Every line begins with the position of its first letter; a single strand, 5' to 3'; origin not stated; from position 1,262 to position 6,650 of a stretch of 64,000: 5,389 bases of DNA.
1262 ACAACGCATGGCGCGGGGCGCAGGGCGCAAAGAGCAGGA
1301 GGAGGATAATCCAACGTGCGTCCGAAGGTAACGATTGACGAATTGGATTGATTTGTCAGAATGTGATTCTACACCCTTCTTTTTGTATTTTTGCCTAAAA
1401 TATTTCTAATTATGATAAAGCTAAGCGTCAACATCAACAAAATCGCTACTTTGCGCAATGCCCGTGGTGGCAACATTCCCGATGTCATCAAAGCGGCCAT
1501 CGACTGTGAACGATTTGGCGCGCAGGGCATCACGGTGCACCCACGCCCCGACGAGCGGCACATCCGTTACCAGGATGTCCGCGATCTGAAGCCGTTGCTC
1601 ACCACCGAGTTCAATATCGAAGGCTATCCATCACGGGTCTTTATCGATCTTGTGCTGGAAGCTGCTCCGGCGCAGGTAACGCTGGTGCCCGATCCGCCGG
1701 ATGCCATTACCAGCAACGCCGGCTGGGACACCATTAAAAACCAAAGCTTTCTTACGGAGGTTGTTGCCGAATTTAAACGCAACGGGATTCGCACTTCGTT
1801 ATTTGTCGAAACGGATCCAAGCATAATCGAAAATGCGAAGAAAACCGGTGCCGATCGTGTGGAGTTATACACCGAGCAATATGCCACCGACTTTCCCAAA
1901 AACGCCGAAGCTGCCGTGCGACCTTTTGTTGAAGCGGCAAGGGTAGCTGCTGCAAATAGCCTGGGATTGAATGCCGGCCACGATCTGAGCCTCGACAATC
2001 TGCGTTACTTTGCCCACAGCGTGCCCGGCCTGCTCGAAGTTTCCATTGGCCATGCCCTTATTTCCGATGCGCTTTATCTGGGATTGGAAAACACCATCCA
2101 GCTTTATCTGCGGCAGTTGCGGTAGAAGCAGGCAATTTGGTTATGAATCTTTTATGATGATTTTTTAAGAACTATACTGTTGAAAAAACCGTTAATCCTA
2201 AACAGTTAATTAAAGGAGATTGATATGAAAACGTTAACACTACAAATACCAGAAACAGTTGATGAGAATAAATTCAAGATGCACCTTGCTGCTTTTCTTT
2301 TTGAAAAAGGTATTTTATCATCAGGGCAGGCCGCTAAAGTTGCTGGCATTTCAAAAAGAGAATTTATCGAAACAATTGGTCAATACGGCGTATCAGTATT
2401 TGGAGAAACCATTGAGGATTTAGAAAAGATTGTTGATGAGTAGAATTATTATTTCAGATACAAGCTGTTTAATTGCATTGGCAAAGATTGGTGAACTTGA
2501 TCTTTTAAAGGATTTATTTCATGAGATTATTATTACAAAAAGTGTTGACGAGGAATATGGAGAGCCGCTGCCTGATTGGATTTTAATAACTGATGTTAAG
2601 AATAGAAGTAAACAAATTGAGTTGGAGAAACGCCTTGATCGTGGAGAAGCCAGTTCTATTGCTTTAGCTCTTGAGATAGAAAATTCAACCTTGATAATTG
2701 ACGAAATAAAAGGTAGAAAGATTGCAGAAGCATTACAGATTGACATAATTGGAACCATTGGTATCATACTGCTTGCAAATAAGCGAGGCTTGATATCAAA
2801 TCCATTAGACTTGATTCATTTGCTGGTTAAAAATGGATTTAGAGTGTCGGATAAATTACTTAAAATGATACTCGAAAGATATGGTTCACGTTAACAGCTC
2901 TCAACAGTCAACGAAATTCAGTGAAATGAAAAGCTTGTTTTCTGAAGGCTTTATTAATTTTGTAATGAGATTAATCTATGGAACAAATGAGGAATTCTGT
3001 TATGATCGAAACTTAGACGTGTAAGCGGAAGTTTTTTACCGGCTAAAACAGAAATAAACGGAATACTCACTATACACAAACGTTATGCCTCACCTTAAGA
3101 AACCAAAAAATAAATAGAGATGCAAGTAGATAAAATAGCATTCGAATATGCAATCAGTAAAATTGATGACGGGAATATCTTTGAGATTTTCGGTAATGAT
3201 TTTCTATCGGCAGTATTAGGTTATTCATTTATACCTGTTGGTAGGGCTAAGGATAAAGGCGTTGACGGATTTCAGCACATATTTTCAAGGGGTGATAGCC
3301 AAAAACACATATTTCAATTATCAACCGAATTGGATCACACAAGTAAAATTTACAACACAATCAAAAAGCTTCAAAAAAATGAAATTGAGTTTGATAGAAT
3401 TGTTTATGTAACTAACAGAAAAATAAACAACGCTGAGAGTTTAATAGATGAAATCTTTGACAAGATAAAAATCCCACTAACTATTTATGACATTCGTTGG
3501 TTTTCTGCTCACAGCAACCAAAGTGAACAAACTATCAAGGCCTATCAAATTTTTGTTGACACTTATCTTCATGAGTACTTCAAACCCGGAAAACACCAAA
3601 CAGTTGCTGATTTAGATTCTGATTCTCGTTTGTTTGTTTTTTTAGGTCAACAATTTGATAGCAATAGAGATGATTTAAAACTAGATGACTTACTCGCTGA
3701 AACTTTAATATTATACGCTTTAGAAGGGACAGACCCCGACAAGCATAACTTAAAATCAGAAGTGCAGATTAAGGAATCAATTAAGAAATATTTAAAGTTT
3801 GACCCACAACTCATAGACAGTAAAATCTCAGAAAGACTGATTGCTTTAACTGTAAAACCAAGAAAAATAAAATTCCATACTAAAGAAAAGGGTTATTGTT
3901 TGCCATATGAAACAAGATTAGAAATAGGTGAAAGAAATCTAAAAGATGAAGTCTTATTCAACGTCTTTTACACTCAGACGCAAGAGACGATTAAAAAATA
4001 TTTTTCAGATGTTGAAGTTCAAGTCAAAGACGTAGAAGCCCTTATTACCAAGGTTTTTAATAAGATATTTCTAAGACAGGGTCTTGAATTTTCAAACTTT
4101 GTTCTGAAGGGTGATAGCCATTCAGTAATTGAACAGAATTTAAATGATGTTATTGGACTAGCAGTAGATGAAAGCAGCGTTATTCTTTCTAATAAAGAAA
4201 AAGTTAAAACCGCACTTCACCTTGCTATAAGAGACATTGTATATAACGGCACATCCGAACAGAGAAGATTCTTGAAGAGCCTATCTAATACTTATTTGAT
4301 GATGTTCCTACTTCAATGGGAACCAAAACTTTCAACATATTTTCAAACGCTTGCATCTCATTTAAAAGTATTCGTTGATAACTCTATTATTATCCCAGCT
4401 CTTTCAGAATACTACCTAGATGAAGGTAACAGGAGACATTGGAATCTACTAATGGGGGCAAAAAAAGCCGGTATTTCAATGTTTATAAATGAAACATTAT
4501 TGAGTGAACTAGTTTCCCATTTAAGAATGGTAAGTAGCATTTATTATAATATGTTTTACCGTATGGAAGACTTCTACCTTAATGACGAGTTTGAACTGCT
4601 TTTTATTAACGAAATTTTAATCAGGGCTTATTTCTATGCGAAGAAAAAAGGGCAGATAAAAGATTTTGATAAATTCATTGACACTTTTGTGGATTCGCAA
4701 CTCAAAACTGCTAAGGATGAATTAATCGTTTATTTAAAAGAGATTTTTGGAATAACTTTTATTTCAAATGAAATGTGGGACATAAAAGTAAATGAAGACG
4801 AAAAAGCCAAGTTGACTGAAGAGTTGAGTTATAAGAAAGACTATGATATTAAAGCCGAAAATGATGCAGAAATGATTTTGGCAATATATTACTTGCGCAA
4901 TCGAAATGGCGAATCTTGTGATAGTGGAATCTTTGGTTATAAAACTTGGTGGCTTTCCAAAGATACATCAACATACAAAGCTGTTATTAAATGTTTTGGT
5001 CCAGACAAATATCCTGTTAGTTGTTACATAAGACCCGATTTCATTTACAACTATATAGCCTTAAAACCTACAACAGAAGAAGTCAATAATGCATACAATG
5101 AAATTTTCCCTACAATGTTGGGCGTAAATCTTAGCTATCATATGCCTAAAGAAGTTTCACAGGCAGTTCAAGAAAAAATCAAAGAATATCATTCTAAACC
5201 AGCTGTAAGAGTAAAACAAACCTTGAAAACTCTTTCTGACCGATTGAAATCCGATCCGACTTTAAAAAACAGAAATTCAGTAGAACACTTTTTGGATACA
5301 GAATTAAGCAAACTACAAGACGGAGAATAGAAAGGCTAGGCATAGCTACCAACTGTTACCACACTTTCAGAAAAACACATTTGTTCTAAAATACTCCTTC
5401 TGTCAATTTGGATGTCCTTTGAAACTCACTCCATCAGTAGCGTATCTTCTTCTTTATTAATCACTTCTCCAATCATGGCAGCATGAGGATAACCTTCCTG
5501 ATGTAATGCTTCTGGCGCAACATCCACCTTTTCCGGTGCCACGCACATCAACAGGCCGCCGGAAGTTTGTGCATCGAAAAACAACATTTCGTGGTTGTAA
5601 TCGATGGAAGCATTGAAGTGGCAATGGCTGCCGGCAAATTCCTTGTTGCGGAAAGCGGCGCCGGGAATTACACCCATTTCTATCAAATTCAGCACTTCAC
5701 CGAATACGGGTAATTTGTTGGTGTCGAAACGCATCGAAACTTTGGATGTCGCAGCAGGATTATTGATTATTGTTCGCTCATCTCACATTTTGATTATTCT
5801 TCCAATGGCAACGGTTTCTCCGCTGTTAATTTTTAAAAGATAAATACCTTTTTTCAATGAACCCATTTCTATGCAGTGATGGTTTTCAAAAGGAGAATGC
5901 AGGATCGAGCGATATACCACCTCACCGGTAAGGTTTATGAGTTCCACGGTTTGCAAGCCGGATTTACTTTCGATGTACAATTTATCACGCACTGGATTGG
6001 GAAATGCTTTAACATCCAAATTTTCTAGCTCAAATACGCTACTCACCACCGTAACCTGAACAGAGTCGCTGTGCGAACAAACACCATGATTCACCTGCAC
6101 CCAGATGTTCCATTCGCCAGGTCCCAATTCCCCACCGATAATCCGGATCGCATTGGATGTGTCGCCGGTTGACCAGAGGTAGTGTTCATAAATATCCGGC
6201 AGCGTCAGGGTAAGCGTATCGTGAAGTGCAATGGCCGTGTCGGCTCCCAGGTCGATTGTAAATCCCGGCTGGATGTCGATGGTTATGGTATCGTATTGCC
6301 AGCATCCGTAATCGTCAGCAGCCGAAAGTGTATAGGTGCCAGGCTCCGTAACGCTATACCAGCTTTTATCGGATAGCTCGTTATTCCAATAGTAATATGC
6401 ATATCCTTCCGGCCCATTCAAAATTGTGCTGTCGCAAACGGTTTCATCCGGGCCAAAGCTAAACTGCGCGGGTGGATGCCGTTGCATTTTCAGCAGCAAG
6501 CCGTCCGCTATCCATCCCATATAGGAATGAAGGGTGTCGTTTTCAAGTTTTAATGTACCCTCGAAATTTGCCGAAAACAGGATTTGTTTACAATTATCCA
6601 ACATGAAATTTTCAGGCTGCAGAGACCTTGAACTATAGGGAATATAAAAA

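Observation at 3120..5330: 736-aa orphan protein: Mrr/AIPR-like N-terminus plus possible PIN-like C-terminal half; candidate single-gene defence or abortive-infection effector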

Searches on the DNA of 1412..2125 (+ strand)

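Call 122: search_with_rna_model(model_id=R1, sources=[L098, L099, L100, L101, L102, L103, L104, L105, L106, L107, L108, L109, L110, L111, L112, L113, L114, L115, L116, L117, L118, L119, L120, L121, L122, L123, L124, L125, L126, L127, L128, L129, L130, L131, L132, L133, L134, L135, L136, L137, L138, L139, L140, L141, L142, L143, L144, L145, L146, L147, L148, L149, L150, L151, L152, L153, L154, L155, L156, L157, L158, L159, L160, L161, L162, L163, L164, L165, L166, L167, L168, L169, L170, L171, L172, L173, L174, L175, L176, L177], max_evalue=1)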
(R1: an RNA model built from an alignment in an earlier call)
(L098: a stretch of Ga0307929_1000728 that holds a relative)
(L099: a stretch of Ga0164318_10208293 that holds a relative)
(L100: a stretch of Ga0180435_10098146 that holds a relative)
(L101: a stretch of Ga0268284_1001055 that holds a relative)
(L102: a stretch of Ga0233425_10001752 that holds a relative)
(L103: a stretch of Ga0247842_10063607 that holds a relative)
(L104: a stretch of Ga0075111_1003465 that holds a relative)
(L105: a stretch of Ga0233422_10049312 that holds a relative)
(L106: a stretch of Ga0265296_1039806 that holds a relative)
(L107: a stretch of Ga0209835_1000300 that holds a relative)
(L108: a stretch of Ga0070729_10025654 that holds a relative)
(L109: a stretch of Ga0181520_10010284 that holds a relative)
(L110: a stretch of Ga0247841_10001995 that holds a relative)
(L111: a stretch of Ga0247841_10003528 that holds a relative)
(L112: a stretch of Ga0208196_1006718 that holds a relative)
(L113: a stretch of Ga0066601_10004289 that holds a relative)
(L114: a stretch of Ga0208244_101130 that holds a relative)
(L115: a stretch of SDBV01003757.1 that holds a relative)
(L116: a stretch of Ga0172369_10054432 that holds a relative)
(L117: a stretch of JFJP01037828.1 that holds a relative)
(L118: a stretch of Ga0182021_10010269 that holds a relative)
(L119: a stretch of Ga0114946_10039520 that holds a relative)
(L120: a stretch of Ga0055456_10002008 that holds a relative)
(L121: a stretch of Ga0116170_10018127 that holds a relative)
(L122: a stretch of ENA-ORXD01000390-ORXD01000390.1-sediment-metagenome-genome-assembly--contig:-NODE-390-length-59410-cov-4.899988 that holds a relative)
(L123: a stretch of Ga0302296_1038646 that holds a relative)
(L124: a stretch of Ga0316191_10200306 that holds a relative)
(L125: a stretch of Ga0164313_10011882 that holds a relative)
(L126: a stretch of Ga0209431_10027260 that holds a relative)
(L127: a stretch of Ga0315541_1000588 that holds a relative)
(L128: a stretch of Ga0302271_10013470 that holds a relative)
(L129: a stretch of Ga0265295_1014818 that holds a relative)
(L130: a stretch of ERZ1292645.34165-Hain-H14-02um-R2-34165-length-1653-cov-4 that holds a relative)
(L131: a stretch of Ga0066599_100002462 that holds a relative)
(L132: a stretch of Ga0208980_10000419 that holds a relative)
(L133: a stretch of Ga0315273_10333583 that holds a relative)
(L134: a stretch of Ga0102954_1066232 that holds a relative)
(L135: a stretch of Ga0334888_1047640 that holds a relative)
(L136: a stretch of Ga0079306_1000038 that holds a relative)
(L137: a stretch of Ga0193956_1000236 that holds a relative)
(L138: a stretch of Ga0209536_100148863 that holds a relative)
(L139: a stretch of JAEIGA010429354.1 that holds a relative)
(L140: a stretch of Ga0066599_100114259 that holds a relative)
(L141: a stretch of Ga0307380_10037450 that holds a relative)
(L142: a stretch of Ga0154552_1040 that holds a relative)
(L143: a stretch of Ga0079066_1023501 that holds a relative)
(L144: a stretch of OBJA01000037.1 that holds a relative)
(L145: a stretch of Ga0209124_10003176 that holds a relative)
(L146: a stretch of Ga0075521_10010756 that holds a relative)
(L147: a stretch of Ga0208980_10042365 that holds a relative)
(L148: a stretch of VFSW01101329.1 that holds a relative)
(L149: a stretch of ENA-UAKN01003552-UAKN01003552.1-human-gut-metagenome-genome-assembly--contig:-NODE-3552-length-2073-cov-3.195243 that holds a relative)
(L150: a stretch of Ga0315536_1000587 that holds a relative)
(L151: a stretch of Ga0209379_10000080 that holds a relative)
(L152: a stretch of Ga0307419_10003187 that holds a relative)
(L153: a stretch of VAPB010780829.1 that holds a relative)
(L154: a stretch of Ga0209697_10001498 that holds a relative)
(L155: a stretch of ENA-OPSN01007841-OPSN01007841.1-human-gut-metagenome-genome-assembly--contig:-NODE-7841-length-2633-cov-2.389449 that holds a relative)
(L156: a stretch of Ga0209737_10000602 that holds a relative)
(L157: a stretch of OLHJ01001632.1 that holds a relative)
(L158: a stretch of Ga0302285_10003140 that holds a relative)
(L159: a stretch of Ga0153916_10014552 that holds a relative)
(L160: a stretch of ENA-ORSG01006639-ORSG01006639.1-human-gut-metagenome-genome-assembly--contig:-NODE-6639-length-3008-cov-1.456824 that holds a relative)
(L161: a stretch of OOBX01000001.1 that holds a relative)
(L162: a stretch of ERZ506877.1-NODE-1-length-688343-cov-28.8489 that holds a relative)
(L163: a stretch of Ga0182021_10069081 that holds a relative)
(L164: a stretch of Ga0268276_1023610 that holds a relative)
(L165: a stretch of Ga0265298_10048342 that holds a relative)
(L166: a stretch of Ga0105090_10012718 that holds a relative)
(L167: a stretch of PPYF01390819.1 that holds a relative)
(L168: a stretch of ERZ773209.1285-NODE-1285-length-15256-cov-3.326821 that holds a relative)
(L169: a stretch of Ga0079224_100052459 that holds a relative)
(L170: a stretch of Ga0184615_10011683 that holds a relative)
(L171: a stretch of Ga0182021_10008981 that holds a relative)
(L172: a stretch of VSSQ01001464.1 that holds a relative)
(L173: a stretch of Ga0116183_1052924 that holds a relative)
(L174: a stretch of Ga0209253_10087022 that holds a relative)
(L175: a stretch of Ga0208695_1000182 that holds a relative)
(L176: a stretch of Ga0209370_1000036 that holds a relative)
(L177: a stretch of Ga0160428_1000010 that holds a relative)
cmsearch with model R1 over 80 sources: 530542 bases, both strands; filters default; matches with E-value up to 1: 2.
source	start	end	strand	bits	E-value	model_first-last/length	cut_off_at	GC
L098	1547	1678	+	50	8.1e-08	1-132/132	no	0.43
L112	7668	7769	-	30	0.002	7-132/132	5'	0.46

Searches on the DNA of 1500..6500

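Call 119: search_with_rna_model(model_id=R1, source=window, start=1500, end=6500, filters=off, max_evalue=10, show_alignments=3)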
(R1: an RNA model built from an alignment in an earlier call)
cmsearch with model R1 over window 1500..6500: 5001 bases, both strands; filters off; matches with E-value up to 10: 10.
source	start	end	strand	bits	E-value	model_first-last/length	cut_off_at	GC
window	3526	3638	-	10.7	0.32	1-132/132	no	0.35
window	2378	2417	+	9.8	0.49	1-132/132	no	0.45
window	2232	2264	+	7.6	1.5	1-132/132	no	0.36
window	5661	5702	-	6.6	2.4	27-104/132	no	0.45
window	4330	4380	+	5.9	3.5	1-132/132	no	0.27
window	2889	2913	+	5.9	3.5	1-132/132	no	0.48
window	5563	5578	+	5.6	4.2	84-99/132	no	0.38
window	3956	4017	-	5.2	5.1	1-132/132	no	0.32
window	1711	1769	-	4.7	6.7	1-132/132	no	0.53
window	4474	4505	-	4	9.4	1-132/132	no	0.19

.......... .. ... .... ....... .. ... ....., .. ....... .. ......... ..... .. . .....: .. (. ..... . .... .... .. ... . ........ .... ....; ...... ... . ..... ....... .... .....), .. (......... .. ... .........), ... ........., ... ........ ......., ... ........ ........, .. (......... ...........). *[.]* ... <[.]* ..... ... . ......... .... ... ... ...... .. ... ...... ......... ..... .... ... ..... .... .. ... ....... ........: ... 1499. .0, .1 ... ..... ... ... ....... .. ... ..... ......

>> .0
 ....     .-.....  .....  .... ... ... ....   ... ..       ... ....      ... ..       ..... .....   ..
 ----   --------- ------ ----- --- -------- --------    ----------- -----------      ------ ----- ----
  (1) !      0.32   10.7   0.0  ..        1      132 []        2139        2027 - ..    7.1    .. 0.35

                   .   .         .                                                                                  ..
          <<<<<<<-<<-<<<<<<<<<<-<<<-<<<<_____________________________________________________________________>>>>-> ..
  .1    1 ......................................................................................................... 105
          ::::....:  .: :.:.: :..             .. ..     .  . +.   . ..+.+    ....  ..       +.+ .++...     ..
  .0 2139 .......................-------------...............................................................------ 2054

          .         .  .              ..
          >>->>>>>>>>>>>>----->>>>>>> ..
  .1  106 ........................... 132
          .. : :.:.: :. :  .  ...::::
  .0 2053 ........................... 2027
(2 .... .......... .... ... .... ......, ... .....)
